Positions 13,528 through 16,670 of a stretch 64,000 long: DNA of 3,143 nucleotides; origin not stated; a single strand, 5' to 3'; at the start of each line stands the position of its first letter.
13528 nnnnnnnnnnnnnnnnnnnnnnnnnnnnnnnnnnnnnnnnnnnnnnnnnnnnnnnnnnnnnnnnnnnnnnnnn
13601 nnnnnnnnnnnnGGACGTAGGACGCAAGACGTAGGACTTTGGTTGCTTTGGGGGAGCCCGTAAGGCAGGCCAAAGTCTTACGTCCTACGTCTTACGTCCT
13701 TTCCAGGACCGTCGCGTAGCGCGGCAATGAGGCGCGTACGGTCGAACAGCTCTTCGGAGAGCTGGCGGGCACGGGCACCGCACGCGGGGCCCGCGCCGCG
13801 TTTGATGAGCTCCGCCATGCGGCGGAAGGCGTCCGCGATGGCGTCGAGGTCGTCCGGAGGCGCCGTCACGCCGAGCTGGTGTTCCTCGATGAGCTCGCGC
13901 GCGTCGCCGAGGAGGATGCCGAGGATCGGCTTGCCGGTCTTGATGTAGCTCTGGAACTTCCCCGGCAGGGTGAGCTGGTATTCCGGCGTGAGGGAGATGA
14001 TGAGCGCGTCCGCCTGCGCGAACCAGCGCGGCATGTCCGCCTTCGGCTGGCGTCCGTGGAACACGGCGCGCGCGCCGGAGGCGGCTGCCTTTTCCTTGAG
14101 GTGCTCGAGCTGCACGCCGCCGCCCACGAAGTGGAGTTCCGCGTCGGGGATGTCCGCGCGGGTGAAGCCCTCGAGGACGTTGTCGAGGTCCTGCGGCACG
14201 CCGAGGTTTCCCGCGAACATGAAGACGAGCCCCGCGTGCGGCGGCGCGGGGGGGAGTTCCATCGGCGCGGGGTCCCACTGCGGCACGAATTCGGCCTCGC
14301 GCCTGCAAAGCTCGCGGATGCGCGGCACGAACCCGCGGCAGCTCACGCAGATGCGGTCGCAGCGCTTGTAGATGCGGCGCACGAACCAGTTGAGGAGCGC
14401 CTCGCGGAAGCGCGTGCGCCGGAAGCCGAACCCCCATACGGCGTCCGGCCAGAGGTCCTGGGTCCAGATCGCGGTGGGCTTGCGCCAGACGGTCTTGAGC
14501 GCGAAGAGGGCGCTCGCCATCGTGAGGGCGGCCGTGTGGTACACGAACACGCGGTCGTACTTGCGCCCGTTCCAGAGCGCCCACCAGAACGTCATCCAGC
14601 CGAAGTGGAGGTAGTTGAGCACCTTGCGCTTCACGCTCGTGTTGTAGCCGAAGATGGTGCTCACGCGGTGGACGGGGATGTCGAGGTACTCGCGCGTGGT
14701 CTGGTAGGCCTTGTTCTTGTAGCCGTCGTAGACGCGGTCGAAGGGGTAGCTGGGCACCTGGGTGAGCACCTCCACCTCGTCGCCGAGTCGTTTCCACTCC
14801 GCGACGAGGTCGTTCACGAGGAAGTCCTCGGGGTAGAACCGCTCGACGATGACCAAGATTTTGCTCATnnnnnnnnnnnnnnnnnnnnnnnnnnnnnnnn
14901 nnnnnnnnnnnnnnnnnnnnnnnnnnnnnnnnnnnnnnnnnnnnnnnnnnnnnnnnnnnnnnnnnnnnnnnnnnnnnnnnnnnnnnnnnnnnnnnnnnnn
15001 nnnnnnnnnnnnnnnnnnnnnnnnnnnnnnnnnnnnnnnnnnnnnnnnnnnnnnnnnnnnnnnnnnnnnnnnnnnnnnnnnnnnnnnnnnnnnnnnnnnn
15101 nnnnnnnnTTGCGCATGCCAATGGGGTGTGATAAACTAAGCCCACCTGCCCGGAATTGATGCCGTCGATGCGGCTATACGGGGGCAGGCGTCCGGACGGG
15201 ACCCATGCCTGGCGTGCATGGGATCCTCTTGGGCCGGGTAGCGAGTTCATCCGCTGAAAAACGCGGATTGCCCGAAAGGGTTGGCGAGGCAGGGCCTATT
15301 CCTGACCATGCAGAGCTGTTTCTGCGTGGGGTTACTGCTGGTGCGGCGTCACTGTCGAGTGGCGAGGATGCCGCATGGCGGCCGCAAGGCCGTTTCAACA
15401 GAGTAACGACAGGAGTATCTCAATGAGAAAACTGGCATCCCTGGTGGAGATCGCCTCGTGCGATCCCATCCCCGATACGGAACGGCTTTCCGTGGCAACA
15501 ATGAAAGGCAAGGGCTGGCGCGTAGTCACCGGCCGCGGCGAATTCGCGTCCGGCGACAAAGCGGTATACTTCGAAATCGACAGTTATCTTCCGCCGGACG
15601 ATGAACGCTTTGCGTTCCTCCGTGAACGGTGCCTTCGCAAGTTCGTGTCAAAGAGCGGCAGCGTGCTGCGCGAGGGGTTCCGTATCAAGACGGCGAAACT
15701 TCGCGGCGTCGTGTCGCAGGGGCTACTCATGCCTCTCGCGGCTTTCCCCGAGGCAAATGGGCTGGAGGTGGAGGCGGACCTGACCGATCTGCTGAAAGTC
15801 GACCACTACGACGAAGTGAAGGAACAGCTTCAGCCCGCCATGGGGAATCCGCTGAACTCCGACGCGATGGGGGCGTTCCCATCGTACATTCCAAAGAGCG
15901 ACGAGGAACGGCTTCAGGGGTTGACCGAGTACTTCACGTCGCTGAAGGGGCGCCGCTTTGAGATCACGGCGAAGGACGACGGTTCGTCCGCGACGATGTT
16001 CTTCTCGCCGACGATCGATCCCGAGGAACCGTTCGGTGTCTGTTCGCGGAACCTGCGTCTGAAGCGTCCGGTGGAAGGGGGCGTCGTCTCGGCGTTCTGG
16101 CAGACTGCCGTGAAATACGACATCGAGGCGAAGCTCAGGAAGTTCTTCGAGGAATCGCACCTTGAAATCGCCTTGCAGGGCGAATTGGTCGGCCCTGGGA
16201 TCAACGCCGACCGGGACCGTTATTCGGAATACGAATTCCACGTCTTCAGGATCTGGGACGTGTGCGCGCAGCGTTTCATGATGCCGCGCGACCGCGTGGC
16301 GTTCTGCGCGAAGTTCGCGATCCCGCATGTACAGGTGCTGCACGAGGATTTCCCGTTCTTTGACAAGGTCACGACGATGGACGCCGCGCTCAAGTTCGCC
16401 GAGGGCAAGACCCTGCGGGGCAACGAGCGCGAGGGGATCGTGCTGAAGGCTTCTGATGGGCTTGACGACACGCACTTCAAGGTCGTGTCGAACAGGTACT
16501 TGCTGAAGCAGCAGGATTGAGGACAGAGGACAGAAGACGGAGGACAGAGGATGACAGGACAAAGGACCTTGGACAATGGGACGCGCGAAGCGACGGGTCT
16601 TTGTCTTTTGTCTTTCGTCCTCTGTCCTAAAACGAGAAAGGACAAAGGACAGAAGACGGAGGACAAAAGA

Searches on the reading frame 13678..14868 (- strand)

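Call 14: search_protein_families(library=ncbifam, proteins=[window:13678-14868:-], max_evalue=0.01)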
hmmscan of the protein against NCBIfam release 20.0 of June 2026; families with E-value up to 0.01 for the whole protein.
window:13678-14868:- (396 aa): 5 families
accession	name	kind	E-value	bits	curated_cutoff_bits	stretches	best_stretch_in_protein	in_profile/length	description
NF007640.0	PRK10307.1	subfamily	1.7e-20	73.3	276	1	3-385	2-401/411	WcaI family glycosyltransferase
TIGR04063.1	stp3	hypoth_equivalog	2.9e-09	36.3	442.05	1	228-353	228-359/397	TIGR04063 family PEP-CTERM/XrtA system glycosyltransferase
TIGR03088.1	stp2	hypoth_equivalog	4.6e-06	25.9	409.05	1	241-382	228-364/374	TIGR03088 family PEP-CTERM/XrtA system glycosyltransferase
NF053787.1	GlcN_PG_synth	equivalog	6e-05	22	480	1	217-384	201-352/361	N-acetylglucosaminyl phosphatidylglycerol synthase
TIGR04007.1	wcaI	equivalog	0.00027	19.7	800.45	0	21-198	24-204/407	colanic acid biosynthesis glycosyltransferase WcaI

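Call 15: search_protein_families(library=pfam, proteins=[window:13678-14868:-], max_evalue=0.01)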
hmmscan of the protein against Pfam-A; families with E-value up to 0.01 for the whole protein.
window:13678-14868:- (396 aa): 4 families
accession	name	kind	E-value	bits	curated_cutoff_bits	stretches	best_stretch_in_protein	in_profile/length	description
PF13692.12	Glyco_trans_1_4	-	6.4e-14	52.8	27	1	215-352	3-140/142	Glycosyl transferases group 1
PF13579.12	Glyco_trans_4_4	-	1.5e-10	42.1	29.7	1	18-190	7-148/158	Glycosyl transferase 4-like domain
PF00534.26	Glycos_transf_1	-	5.5e-08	33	26.4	1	214-352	16-156/172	Glycosyl transferases group 1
PF13439.12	Glyco_transf_4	-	4e-06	27.4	28.5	1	18-178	8-142/170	Glycosyltransferase Family 4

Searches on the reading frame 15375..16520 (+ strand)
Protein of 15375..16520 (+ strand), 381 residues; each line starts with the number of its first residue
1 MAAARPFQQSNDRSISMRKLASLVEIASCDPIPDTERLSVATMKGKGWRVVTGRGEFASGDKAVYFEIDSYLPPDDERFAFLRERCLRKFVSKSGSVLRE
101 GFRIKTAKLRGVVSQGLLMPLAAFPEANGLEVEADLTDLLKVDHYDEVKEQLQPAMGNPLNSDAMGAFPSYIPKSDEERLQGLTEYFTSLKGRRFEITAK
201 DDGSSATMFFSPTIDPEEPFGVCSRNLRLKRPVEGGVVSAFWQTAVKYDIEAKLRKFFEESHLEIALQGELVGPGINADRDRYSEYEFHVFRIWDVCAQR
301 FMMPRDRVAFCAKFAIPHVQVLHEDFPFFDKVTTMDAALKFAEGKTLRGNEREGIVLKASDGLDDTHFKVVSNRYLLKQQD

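Call 14: search_protein_families(library=ncbifam, proteins=[window:15375-16520:+], max_evalue=0.01)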
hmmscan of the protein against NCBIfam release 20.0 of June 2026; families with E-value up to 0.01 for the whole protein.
window:15375-16520:+ (381 aa): 4 families
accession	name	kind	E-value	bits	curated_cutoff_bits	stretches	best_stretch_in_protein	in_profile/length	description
TIGR02306.1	RNA_lig_DRB0094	equivalog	4.7e-43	147.4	151.15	1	20-378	2-341/341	RNA ligase (ATP)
TIGR01209.1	TIGR01209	hypoth_equivalog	5.1e-06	25.5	136.9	1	255-362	124-228/375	RNA ligase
TIGR00472.1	pheT_bact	equivalog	5.3e-05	21.6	402.65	1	91-118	93-120/798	phenylalanine--tRNA ligase subunit beta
NF045760.1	YtpR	equivalog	7.6e-05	22.6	100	0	90-118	127-155/185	YtpR family tRNA-binding protein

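Call 15: search_protein_families(library=pfam, proteins=[window:15375-16520:+], max_evalue=0.01)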
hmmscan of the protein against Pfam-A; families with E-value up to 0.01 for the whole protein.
window:15375-16520:+ (381 aa): 2 families
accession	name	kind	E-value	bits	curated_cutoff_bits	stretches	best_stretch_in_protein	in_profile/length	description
PF21189.3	PHA02142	-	2e-25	89.5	27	1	20-121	1-92/92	PHA02142 OB-fold domain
PF09414.15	RNA_ligase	-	2.3e-24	86.9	27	1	194-371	2-171/171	RNA ligase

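Call 67: search_protein_families(library=padloc, proteins=[window:15423-16520:+], max_evalue=0.01)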
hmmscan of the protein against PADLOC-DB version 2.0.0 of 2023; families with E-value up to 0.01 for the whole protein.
window:15423-16520:+ (365 aa): 0 families

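Call 68: find_homologous_proteins(query=window:15423-16520:+, max_evalue=1e-40)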
Query window:15423-16520:+ (365 aa): 2788 proteins with E <= 1e-40 among 8000 candidates; the best 120 are listed.
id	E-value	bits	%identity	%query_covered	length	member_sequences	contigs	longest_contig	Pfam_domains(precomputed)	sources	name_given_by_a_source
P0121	6.4e-229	777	93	100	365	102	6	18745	PF09414.16,PF21189.4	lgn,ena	-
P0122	1.9e-225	766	92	100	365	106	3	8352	PF09414.16,PF21189.4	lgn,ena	-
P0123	4.0e-220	748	89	100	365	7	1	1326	PF09414.16,PF21189.4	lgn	-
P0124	9.4e-219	744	88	100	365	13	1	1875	PF09414.16,PF21189.4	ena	-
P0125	1.2e-203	694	84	100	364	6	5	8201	PF09414.16,PF21189.4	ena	-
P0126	4.1e-203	692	90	93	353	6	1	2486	PF09414.16,PF21189.4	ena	-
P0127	3.2e-202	689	83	100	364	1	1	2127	PF09414.16,PF21189.4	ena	-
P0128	1.3e-200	684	81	100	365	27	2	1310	PF09414.16,PF21189.4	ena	-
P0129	4.0e-200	683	81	100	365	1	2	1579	PF09414.16,PF21189.4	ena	-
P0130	1.4e-198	677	81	100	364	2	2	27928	PF09414.16,PF21189.4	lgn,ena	-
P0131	1.7e-195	667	79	100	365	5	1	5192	PF09414.16,PF21189.4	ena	-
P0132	1.8e-194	664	79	100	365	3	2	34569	PF09414.16,PF21189.4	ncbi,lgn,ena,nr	ncbi:MAG: hypothetical protein J5985_03275 [Kiritimatiellae bacterium]|nr:hypothetical protein [Kiri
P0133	7.0e-194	662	79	100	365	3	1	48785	PF09414.16,PF21189.4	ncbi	-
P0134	1.5e-193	661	78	100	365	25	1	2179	PF09414.16,PF21189.4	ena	-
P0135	4.0e-191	653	79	100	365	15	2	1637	PF09414.16,PF21189.4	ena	-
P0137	1.4e-185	635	76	100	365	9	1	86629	PF09414.16,PF21189.4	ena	-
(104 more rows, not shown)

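Call 69: find_encoding_contigs(protein=P0121, flank=3500, max_places=6)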
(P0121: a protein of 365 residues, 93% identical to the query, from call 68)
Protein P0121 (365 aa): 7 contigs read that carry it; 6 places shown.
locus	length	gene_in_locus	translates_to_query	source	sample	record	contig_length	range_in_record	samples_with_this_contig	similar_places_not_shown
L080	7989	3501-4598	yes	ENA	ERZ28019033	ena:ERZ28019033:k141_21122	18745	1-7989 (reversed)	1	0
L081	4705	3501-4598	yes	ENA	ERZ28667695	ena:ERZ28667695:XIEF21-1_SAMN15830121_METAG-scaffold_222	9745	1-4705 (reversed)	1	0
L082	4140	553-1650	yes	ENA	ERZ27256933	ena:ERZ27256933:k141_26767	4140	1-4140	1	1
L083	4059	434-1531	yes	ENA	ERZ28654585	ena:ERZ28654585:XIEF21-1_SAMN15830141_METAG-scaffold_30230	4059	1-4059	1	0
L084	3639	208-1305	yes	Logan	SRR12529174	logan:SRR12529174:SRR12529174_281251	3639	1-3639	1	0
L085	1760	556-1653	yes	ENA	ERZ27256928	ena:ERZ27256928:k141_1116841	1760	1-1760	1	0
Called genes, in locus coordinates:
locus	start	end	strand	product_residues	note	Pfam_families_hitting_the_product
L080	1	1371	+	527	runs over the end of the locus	PF04932:Wzy_C (weak)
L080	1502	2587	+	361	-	PF02463:SMC_N (weak), PF13166:AAA_13 (faint), PF13175:AAA_15, PF13476:AAA_23 (weak), PF00005:ABC_tran (faint), PF13175:AAA_15, PF13304:AAA_21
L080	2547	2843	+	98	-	PF11536:DUF3226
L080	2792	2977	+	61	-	-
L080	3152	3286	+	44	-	-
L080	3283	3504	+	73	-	-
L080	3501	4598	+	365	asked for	PF21189:PHA02142, PF09414:RNA_ligase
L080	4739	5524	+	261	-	PF05635:23S_rRNA_IVP (faint)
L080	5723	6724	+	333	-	-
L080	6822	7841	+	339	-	PF00106:adh_short (faint), PF01073:3Beta_HSD, PF01370:Epimerase, PF02719:Polysacc_synt_2, PF05368:NmrA, PF13460:NAD_binding_10, PF16363:GDP_Man_Dehyd, PF08485:Polysacc_syn_2C, +1 more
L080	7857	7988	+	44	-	?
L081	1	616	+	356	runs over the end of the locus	PF13439:Glyco_transf_4, PF13579:Glyco_trans_4_4, PF20706:GT4-conflict, PF00534:Glycos_transf_1, PF13692:Glyco_trans_1_4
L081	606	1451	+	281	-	PF00535:Glycos_transf_2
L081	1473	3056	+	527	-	PF04932:Wzy_C (weak)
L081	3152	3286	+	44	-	-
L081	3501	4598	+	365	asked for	PF21189:PHA02142, PF09414:RNA_ligase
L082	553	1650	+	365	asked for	PF21189:PHA02142, PF09414:RNA_ligase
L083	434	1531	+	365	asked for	PF21189:PHA02142, PF09414:RNA_ligase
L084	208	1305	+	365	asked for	PF21189:PHA02142, PF09414:RNA_ligase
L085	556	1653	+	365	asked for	PF21189:PHA02142, PF09414:RNA_ligase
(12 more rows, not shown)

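Call 70: find_encoding_contigs(protein=P0137, flank=3500, max_places=3)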
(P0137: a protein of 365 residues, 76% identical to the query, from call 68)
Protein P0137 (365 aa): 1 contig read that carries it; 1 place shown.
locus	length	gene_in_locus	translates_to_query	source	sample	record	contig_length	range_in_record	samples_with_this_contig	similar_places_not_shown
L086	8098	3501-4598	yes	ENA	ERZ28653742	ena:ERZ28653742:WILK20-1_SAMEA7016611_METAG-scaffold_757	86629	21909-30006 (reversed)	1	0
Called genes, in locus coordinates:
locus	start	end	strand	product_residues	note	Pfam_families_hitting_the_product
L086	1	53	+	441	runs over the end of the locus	PF01637:ATPase_2, PF13191:AAA_16 (weak), PF13173:AAA_14 (weak), PF13401:AAA_22 (weak), PF03008:DUF234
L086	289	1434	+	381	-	PF20703:nSTAND1 (weak), PF01637:ATPase_2 (faint), PF13173:AAA_14 (faint), PF13191:AAA_16 (faint)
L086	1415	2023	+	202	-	PF00702:Hydrolase, PF12710:HAD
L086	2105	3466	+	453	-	PF01637:ATPase_2, PF13173:AAA_14, PF12802:MarR_2 (weak), PF03008:DUF234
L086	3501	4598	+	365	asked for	PF21189:PHA02142, PF09414:RNA_ligase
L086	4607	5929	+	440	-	-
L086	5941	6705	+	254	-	PF02698:DUF218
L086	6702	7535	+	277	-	PF00535:Glycos_transf_2, PF13641:Glyco_tranf_2_3 (weak)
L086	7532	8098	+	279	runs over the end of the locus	PF00535:Glycos_transf_2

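Call 71: find_encoding_contigs(protein=P0132, flank=3500, max_places=3)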
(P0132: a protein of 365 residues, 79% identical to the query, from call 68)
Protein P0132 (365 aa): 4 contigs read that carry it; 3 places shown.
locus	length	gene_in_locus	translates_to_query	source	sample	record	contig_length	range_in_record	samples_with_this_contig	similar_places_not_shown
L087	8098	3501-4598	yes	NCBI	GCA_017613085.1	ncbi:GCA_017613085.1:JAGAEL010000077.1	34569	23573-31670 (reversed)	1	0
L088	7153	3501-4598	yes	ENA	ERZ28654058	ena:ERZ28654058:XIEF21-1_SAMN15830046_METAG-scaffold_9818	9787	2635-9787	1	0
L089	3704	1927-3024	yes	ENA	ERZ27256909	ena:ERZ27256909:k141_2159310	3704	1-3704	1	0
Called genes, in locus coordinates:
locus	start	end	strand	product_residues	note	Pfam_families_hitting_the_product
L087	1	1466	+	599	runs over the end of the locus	PF02776:TPP_enzyme_N, PF00205:TPP_enzyme_M, PF02775:TPP_enzyme_C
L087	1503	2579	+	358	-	-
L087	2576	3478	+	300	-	PF01073:3Beta_HSD, PF01370:Epimerase, PF07993:NAD_binding_4 (faint), PF16363:GDP_Man_Dehyd, PF04321:RmlD_sub_bind (weak)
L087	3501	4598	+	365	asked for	PF21189:PHA02142, PF09414:RNA_ligase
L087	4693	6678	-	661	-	PF00005:ABC_tran, PF00006:ATP-synt_ab (faint), PF02463:SMC_N (faint), PF13555:AAA_29 (faint), PF13304:AAA_21 (faint), PF13401:AAA_22 (faint), PF12848:ABC_tran_Xtn, PF00005:ABC_tran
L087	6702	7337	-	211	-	PF00702:Hydrolase, PF12710:HAD, PF13344:Hydrolase_6 (faint), PF13419:HAD_2, PF13242:Hydrolase_like (weak)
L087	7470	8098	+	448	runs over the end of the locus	PF01704:UDPGP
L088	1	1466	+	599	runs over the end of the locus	PF02776:TPP_enzyme_N, PF00205:TPP_enzyme_M, PF02775:TPP_enzyme_C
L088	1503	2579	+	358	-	-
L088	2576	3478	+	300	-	PF01073:3Beta_HSD, PF01370:Epimerase, PF04321:RmlD_sub_bind (weak), PF07993:NAD_binding_4 (faint), PF16363:GDP_Man_Dehyd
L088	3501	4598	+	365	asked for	PF21189:PHA02142, PF09414:RNA_ligase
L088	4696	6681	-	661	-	PF00005:ABC_tran, PF00006:ATP-synt_ab (faint), PF02463:SMC_N (faint), PF13555:AAA_29 (faint), PF13304:AAA_21 (faint), PF13401:AAA_22 (faint), PF12848:ABC_tran_Xtn, PF00005:ABC_tran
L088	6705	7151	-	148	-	?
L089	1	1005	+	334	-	?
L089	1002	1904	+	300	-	PF01073:3Beta_HSD, PF01370:Epimerase, PF04321:RmlD_sub_bind (weak), PF07993:NAD_binding_4 (faint), PF16363:GDP_Man_Dehyd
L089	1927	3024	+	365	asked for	PF21189:PHA02142, PF09414:RNA_ligase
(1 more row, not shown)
